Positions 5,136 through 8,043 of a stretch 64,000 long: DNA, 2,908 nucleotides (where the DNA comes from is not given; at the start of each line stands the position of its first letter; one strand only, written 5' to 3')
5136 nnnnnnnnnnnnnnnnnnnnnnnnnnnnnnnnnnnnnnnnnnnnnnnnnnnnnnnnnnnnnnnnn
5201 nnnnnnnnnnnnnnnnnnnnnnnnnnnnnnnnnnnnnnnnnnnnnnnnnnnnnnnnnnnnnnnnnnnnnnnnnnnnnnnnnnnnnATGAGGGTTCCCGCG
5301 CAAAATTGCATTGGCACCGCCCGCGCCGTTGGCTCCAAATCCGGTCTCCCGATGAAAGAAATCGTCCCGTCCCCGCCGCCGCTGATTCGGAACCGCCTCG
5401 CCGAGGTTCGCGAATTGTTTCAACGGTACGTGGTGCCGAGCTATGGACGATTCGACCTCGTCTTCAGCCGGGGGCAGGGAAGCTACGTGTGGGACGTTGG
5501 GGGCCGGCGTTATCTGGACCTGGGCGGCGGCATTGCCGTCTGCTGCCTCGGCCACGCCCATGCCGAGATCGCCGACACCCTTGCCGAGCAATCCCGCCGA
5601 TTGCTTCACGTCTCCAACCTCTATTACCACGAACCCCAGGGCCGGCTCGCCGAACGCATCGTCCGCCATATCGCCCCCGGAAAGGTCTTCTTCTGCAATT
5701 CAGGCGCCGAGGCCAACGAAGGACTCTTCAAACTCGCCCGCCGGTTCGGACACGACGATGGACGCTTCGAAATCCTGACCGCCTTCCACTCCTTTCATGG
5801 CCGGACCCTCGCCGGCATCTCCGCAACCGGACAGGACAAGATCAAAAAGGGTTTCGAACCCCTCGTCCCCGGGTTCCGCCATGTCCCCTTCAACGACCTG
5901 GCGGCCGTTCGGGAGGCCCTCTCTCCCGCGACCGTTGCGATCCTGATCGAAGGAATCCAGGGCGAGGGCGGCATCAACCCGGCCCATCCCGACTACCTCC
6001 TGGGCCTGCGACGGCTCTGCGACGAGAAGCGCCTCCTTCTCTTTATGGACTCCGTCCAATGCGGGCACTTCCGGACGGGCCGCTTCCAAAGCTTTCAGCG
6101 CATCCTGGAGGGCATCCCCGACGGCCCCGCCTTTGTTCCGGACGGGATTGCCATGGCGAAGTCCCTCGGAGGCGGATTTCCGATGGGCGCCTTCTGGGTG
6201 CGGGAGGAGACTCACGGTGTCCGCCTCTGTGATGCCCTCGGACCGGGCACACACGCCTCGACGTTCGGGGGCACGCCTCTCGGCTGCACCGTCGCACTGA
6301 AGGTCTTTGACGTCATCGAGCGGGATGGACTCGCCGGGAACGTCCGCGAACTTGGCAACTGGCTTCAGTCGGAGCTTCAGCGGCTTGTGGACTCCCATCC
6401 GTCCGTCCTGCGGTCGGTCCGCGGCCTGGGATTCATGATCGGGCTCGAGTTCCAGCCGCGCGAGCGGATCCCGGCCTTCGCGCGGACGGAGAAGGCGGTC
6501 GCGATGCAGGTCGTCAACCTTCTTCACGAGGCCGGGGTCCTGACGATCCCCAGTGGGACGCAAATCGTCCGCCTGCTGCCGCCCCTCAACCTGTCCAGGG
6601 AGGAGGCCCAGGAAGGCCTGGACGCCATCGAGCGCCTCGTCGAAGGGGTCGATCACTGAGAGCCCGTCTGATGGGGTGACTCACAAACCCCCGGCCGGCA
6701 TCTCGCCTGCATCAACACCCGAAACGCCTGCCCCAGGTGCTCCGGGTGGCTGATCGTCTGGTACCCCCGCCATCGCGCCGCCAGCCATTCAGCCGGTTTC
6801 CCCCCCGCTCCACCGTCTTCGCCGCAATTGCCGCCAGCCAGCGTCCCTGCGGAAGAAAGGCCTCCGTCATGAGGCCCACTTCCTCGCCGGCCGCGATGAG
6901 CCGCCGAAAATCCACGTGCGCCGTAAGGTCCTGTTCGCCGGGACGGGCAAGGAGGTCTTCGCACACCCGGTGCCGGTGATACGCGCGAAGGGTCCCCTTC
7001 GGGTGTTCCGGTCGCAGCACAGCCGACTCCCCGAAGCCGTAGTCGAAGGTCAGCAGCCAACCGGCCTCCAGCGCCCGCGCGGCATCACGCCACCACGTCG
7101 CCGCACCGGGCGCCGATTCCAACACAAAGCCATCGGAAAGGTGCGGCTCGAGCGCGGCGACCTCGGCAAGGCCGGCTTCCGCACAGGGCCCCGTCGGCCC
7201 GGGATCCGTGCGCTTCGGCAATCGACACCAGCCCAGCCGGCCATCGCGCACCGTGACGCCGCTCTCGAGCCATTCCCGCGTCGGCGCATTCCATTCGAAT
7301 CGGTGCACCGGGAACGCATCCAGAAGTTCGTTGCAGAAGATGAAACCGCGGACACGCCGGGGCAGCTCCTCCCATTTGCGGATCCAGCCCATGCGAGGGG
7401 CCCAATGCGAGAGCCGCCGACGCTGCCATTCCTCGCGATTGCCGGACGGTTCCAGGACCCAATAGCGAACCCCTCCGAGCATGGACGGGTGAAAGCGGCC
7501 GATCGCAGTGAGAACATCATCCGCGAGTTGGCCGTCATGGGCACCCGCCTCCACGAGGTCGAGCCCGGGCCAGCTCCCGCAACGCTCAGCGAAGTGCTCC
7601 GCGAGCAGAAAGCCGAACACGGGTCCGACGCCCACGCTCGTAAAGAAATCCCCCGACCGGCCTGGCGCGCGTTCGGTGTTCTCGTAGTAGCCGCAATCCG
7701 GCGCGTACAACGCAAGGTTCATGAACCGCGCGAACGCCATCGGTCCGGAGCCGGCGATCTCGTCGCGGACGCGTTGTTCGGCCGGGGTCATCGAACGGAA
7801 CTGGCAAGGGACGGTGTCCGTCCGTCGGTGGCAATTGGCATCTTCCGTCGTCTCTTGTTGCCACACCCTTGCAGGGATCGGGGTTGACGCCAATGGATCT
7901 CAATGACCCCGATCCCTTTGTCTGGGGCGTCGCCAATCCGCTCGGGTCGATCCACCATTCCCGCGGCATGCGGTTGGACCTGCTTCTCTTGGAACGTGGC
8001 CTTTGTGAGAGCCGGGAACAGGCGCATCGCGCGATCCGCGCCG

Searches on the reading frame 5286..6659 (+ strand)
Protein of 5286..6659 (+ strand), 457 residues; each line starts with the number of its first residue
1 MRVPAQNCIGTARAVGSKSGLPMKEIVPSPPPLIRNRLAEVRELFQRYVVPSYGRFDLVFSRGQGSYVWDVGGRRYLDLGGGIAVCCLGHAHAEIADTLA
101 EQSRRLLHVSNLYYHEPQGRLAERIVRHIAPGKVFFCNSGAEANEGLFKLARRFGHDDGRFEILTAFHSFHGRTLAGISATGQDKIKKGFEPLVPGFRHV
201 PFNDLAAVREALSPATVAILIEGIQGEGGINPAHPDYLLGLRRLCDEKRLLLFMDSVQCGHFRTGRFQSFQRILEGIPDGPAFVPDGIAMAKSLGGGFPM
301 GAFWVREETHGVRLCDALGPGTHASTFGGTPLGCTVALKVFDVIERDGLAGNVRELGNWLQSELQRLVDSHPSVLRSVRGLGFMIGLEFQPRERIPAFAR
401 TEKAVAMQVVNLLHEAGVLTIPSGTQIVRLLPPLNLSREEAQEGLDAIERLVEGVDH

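Call 73: search_protein_families(library=pfam, proteins=[window:5286-6659:+], max_evalue=0.001)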
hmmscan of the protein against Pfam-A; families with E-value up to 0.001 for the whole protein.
window:5286-6659:+ (457 aa): 1 family
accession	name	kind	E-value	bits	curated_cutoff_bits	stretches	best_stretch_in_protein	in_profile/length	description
PF00202.27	Aminotran_3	-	6.5e-92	308.7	30.5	1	53-451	6-402/403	Aminotransferase class-III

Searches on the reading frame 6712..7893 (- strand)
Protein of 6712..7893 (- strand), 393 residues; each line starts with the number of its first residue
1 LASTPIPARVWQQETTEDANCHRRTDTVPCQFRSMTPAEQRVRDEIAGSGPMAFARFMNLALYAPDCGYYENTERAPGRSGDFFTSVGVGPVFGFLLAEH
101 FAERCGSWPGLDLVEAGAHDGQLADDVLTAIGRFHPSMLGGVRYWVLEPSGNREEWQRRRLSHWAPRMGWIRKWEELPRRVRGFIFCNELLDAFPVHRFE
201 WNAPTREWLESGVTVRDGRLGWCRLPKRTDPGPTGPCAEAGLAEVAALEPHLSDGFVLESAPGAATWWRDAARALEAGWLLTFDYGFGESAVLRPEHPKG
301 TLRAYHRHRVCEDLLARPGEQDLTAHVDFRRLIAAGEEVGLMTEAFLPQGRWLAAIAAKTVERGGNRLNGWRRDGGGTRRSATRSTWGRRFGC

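Call 73: search_protein_families(library=pfam, proteins=[window:6712-7893:-], max_evalue=0.001)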
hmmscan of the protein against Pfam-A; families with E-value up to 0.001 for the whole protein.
window:6712-7893:- (393 aa): 1 family
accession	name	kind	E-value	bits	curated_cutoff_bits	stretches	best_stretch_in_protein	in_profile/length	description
PF02636.23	Methyltransf_28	-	1.1e-47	163.1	23.3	1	98-343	3-245/249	Putative S-adenosyl-L-methionine-dependent methyltransferase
